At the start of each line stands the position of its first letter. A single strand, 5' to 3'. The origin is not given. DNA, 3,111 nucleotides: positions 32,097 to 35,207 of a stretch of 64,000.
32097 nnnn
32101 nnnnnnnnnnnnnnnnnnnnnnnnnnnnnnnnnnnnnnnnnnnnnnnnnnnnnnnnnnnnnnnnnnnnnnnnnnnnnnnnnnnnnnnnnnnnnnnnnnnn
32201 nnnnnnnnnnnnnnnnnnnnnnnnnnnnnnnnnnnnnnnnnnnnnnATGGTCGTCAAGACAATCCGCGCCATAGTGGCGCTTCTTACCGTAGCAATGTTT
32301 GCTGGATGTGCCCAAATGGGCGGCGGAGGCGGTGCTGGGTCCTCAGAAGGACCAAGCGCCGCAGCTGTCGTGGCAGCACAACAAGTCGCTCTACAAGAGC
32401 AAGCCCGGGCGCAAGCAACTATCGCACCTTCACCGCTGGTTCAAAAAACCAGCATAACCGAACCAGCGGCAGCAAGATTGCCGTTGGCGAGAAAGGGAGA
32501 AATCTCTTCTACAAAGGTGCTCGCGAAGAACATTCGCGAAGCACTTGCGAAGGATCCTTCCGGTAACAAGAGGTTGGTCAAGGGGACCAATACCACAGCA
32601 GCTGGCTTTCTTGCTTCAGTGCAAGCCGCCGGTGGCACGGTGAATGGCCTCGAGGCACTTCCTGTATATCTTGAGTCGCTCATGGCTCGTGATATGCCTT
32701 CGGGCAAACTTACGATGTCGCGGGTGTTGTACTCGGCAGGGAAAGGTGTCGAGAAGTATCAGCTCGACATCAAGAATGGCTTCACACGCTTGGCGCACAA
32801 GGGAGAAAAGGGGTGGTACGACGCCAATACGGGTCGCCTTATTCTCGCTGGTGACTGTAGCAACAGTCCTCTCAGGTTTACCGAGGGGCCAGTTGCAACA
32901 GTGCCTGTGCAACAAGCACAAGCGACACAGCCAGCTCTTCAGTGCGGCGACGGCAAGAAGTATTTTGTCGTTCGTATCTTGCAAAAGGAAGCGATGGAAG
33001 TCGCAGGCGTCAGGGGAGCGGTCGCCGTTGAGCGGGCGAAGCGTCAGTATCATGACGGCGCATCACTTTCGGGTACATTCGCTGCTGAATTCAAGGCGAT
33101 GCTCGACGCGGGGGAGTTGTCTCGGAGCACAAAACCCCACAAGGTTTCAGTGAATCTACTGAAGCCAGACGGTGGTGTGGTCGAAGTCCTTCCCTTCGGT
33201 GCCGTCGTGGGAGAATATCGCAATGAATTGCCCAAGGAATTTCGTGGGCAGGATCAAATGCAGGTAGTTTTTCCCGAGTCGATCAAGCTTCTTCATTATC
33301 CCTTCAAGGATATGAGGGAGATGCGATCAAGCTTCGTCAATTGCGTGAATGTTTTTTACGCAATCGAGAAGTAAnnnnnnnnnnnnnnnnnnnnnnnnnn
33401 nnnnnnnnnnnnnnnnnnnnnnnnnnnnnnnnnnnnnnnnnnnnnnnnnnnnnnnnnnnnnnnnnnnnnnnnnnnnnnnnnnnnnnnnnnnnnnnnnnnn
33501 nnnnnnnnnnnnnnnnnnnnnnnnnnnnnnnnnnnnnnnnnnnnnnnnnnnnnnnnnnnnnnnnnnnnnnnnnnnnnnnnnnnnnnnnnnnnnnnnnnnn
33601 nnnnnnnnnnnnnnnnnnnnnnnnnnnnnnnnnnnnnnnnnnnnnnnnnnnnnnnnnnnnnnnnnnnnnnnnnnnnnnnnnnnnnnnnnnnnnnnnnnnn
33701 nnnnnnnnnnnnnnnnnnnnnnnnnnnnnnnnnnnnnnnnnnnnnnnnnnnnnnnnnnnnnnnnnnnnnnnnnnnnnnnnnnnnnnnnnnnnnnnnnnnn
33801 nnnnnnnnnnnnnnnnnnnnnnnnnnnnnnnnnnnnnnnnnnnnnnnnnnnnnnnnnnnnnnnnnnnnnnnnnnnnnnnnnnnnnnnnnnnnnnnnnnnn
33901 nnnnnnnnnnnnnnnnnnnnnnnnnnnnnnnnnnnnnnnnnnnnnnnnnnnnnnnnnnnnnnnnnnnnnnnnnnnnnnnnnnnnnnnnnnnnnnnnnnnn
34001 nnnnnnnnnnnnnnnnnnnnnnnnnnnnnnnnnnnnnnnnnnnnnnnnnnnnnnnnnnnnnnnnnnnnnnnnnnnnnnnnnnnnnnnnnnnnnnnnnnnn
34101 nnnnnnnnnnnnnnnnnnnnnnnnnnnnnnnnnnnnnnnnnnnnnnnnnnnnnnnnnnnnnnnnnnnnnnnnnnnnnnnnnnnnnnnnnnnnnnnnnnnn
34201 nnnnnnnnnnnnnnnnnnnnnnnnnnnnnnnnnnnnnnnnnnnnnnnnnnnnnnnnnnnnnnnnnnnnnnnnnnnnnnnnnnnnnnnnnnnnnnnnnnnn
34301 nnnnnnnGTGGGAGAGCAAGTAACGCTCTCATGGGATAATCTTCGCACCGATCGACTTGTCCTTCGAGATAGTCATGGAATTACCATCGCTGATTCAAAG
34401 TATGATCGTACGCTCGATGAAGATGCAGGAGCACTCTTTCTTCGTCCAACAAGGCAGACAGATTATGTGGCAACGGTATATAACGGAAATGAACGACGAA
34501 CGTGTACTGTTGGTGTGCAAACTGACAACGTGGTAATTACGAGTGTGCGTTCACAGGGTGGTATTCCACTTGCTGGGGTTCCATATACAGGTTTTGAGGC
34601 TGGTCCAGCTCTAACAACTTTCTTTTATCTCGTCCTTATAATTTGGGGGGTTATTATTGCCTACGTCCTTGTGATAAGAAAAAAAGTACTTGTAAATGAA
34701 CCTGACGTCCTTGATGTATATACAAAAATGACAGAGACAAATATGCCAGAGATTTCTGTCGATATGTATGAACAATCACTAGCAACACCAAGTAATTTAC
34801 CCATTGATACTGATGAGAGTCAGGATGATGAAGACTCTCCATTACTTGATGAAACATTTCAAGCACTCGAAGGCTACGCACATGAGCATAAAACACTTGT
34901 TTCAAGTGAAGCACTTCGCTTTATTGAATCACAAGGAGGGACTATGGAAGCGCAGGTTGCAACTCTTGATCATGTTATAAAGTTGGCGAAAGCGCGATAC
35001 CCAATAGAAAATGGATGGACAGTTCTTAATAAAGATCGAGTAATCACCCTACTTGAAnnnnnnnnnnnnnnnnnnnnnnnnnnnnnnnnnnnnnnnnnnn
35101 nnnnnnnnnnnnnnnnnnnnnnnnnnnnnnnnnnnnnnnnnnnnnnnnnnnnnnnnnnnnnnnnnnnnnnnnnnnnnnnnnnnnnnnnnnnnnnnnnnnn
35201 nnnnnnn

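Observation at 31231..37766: Sortase-headed island with two tandem 'promoter-leader-cargo-hairpin-element-VPYTG protein' modules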

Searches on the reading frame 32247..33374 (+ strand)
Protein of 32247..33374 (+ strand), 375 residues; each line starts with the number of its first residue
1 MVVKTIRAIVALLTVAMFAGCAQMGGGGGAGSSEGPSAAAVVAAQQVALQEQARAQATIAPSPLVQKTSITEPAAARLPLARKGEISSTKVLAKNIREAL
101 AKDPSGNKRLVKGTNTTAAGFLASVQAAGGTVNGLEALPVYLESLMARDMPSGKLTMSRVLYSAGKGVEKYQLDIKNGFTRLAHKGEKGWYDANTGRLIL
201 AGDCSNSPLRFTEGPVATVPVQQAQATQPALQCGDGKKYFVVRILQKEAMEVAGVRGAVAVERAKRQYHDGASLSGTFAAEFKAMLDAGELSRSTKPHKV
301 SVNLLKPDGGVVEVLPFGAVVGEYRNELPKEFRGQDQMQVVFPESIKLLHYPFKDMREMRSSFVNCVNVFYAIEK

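Call 8: search_protein_families(library=pfam, proteins=[window:32247-33374:+], max_evalue=0.1)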
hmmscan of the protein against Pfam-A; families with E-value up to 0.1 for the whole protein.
window:32247-33374:+ (375 aa): 0 families

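Call 15: find_encoding_contigs(protein=window:32247-33374:+, flank=10000, max_places=10)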
Protein window:32247-33374:+ (375 aa): 3 contigs read that carry it; 2 places shown.
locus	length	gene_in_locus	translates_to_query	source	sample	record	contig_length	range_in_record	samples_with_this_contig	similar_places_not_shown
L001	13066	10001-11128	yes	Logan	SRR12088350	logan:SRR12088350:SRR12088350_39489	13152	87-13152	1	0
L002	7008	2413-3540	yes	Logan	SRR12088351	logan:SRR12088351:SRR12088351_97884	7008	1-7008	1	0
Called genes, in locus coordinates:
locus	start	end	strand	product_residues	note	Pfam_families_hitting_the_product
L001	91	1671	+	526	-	PF13632:Glyco_trans_2_3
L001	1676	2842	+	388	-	-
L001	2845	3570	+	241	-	PF01409:tRNA-synt_2d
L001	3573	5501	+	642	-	PF03483:B3_4, PF03484:B5, PF17759:tRNA_synthFbeta, PF03147:FDX-ACB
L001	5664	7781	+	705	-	PF02518:HATPase_c, PF00204:DNA_gyraseB, PF01751:Toprim, PF00986:DNA_gyraseB_C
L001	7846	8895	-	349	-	-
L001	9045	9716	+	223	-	PF04203:Sortase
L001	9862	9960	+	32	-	-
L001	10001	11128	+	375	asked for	-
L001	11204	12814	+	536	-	-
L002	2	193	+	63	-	?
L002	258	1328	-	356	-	-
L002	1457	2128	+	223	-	PF04203:Sortase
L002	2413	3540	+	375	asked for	-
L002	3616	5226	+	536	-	-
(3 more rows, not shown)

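Call 18: find_homologous_proteins(query=window:32247-33374:+)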
Query window:32247-33374:+ (375 aa): 10 proteins with E <= 0.001 among 8000 candidates.
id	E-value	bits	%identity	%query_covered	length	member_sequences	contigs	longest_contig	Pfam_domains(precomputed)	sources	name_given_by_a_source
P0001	2.7e-240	814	100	100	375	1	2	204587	-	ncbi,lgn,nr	ncbi:MAG: hypothetical protein K9M10_00780 [Candidatus Pacebacteria bacterium]|nr:hypothetical prote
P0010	5.3e-84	300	47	98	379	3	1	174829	-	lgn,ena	-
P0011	2.6e-69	252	47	85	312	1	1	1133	-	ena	-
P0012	3.4e-60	222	46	80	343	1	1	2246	-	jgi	jgi:hypothetical protein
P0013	1.5e-57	213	40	80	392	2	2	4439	-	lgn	-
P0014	2.8e-51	193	44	74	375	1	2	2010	-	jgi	jgi:hypothetical protein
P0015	1.4e-50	191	41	76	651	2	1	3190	-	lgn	-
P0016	3.3e-45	173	56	43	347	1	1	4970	-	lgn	-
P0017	4.1e-39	153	56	38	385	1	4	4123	-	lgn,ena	-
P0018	3.0e-38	150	56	39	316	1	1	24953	-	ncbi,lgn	-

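Call 21: find_encoding_contigs(protein=P0010, flank=8000, max_places=4)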
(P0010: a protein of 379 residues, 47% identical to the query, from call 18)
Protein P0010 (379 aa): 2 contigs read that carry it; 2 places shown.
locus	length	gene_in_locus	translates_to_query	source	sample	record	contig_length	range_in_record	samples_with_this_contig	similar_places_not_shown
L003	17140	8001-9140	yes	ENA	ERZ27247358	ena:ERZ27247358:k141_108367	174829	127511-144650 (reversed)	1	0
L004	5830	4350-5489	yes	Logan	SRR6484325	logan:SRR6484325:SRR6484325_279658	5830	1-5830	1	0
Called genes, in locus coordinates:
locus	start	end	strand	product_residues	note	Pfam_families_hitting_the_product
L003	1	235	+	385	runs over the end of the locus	-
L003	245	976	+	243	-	PF01409:tRNA-synt_2d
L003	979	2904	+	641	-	PF03483:B3_4, PF03484:B5, PF17759:tRNA_synthFbeta, PF03147:FDX-ACB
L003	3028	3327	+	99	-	-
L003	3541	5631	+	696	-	PF02518:HATPase_c, PF00204:DNA_gyraseB, PF01751:Toprim, PF00986:DNA_gyraseB_C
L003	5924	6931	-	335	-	-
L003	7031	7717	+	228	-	PF04203:Sortase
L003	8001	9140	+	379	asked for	-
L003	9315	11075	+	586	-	-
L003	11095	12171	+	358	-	-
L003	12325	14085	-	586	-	PF00587:tRNA-synt_2b, PF03129:HGTP_anticodon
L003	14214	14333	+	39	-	-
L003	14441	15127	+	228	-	-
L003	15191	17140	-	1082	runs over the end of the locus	PF02811:PHP, PF07733:DNA_pol3_alpha, PF17657:DNA_pol3_finger, PF14579:HHH_6, PF01336:tRNA_anti-codon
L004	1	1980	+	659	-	?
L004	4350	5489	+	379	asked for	-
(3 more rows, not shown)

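Call 22: find_encoding_contigs(protein=P0018, flank=8000, max_places=4)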
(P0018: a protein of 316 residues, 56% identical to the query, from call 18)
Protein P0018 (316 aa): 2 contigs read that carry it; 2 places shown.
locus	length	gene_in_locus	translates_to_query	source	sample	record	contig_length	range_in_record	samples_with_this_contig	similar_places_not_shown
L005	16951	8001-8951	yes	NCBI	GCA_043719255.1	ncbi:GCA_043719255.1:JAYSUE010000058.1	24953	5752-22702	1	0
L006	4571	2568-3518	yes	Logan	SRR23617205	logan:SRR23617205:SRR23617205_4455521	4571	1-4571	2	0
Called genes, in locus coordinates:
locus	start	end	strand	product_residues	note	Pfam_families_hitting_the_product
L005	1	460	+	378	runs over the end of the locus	PF08308:PEGA (weak)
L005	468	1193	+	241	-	PF01409:tRNA-synt_2d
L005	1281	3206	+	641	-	PF03483:B3_4, PF03484:B5, PF17759:tRNA_synthFbeta, PF03147:FDX-ACB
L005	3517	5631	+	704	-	PF02518:HATPase_c, PF00204:DNA_gyraseB, PF01751:Toprim, PF00986:DNA_gyraseB_C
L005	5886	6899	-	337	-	-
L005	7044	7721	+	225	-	PF04203:Sortase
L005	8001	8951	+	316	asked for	-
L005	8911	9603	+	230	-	-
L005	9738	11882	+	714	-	-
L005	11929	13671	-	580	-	PF07973:tRNA_SAD (weak), PF00587:tRNA-synt_2b, PF03129:HGTP_anticodon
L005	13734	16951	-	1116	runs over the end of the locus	PF02811:PHP, PF07733:DNA_pol3_alpha, PF17657:DNA_pol3_finger, PF14579:HHH_6, PF01336:tRNA_anti-codon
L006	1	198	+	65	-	?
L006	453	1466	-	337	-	-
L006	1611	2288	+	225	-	PF04203:Sortase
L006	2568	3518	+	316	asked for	-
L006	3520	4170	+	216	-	-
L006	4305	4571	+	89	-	?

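Call 63: search_protein_representatives(protein=window:32247-33374:+)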
Query: 375 residues. Proteins with E-value up to 0.001 (for the whole library): 84; up to 1e-10: 36; up to 1e-30: 12. The best 84 are listed.
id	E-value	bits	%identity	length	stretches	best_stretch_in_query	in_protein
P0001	8.6e-241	814.3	100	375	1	1-375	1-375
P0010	1.7e-84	300.4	52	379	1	6-367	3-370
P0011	8.2e-70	252.1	50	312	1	59-370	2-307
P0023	5.7e-68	246.0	49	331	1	72-365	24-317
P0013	4.9e-58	213.4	45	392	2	43-230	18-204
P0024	9.4e-52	192.7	46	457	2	39-312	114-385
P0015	4.5e-51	190.5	43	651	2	63-221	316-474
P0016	1.1e-45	172.8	54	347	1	53-224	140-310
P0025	3.0e-41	158.2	52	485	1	39-221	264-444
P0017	1.3e-39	152.8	44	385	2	34-221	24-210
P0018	9.4e-39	150.0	51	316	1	61-223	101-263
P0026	9.7e-35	136.8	52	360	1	71-230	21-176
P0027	1.6e-30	122.9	40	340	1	8-211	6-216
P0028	3.1e-30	122.0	39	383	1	60-336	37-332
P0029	5.7e-30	121.1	39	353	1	73-323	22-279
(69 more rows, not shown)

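Call 68: search_protein_families(library=ncbifam, proteins=[window:32247-33374:+], max_evalue=0.1)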
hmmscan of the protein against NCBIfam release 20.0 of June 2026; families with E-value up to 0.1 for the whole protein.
window:32247-33374:+ (375 aa): 0 families

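Call 75: predict_structure(alignment_id=A11)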
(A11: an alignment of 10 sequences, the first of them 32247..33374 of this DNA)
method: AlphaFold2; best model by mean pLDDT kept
length: 375 residues; sequences in the alignment: 10
mean_pLDDT: 60.3   pTM: 0.42
mean pLDDT of the five models: 60.3, 58.8, 52.9, 52.8, 52.5
residues with pLDDT >= 90: 74; 70-90: 58; 50-70: 52; < 50: 191
segments of 3 or more residues with pLDDT < 50: 2-85, 106-118, 128-162, 167-173, 179-188, 190-197, 201-229
pLDDT, mean of each block of 10 residues (from residue 1): 46 44 37 39 38 34 36 41 49 56 49 46 52 44 47 44 46 49 47 48 37 34 38 69 96 92 70 79 90 92 92 86 91 90 91 89 85 95
secondary structure, 60 per line:
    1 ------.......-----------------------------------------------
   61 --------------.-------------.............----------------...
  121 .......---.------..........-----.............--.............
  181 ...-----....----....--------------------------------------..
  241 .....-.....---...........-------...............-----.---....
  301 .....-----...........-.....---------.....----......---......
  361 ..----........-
elements in order: H7-13 H89-101 H118-127 H138-147 E153-165 E168-183 E189-192 E197-200 E239-245 H247-251 H255-265 H273-287 E297-305 E311-321 E323-327 E337-341 E349-351 E355-359 E367-374

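Call 80: find_encoding_contigs(protein=P0015, flank=6000, max_places=3)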
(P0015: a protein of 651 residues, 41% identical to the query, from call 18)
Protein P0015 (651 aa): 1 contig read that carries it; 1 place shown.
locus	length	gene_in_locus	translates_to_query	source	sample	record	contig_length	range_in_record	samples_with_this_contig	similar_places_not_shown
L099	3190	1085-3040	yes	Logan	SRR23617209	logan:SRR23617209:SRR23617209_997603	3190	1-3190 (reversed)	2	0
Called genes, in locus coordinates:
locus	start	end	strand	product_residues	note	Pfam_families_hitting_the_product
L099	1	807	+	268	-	?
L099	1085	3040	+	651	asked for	-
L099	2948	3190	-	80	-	?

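Call 81: find_encoding_contigs(protein=P0016, flank=6000, max_places=3)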
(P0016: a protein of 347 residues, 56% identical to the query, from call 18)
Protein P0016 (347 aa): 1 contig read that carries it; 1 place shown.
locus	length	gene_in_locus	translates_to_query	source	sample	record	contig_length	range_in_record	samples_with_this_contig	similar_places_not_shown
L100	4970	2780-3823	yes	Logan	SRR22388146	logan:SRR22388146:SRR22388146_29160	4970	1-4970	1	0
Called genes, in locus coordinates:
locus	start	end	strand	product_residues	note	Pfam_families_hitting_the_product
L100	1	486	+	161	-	?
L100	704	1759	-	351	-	-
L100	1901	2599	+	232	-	PF04203:Sortase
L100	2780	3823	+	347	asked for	-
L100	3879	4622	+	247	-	-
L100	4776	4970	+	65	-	?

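Call 82: find_encoding_contigs(protein=P0013, flank=6000, max_places=3)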
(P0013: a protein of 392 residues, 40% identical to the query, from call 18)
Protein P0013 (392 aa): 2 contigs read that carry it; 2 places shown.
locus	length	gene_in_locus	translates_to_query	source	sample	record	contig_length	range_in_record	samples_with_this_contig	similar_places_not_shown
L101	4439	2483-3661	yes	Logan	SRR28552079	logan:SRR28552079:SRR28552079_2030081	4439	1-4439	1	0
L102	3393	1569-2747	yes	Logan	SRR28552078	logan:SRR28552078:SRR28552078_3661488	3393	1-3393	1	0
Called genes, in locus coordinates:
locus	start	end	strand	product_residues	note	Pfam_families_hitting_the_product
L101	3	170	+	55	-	?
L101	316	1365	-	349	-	-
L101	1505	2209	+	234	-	PF04203:Sortase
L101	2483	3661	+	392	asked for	-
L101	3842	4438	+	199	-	?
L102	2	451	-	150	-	?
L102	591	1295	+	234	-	PF04203:Sortase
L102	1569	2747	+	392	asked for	-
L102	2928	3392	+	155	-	?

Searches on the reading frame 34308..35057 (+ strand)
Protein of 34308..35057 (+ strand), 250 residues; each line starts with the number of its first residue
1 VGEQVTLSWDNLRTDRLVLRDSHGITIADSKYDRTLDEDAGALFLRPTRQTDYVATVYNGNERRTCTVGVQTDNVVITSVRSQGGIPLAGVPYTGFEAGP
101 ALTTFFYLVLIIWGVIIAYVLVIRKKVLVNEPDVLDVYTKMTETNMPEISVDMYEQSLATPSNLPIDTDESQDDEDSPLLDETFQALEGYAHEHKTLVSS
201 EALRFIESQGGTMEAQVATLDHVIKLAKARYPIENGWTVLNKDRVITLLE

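Call 34: find_related_loci(query=A5, collection=metagenome_contigs, flank=10000)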
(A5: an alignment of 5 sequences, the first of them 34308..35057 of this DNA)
Query A5 (250 aa) in metagenome_contigs; peptide patterns used: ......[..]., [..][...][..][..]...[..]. (x = any residue, [..] = any of these).
264 stretches matched a pattern; 190 encode a relative of the query (tblastn E <= 1e-3); the best 80 are kept; 80 distinct loci.
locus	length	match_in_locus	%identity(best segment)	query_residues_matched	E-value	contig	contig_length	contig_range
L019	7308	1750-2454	48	2-249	1e-64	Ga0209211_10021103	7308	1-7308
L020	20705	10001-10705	47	2-249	6e-64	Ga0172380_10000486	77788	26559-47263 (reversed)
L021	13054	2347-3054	44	2-249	2e-61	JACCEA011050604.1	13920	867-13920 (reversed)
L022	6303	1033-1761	46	2-249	2e-59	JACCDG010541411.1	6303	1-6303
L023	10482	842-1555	44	2-249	3e-56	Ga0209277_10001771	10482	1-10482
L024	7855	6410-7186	37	2-248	2e-46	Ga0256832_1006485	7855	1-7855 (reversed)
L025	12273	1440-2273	35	2-250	3e-46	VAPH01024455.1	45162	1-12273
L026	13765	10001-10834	36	2-245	5e-46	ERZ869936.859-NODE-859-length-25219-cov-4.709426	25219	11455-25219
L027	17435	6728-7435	44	2-249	1e-61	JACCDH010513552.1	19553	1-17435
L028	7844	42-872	34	2-250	6e-45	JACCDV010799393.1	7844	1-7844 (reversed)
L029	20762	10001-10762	37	2-244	9e-45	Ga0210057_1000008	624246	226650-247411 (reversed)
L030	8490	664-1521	33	1-250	2e-44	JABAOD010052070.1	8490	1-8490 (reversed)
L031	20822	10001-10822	35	1-245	2e-43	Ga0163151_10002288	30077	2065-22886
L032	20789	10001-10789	35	2-249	3e-43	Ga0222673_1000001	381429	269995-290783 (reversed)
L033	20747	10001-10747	37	2-249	5e-43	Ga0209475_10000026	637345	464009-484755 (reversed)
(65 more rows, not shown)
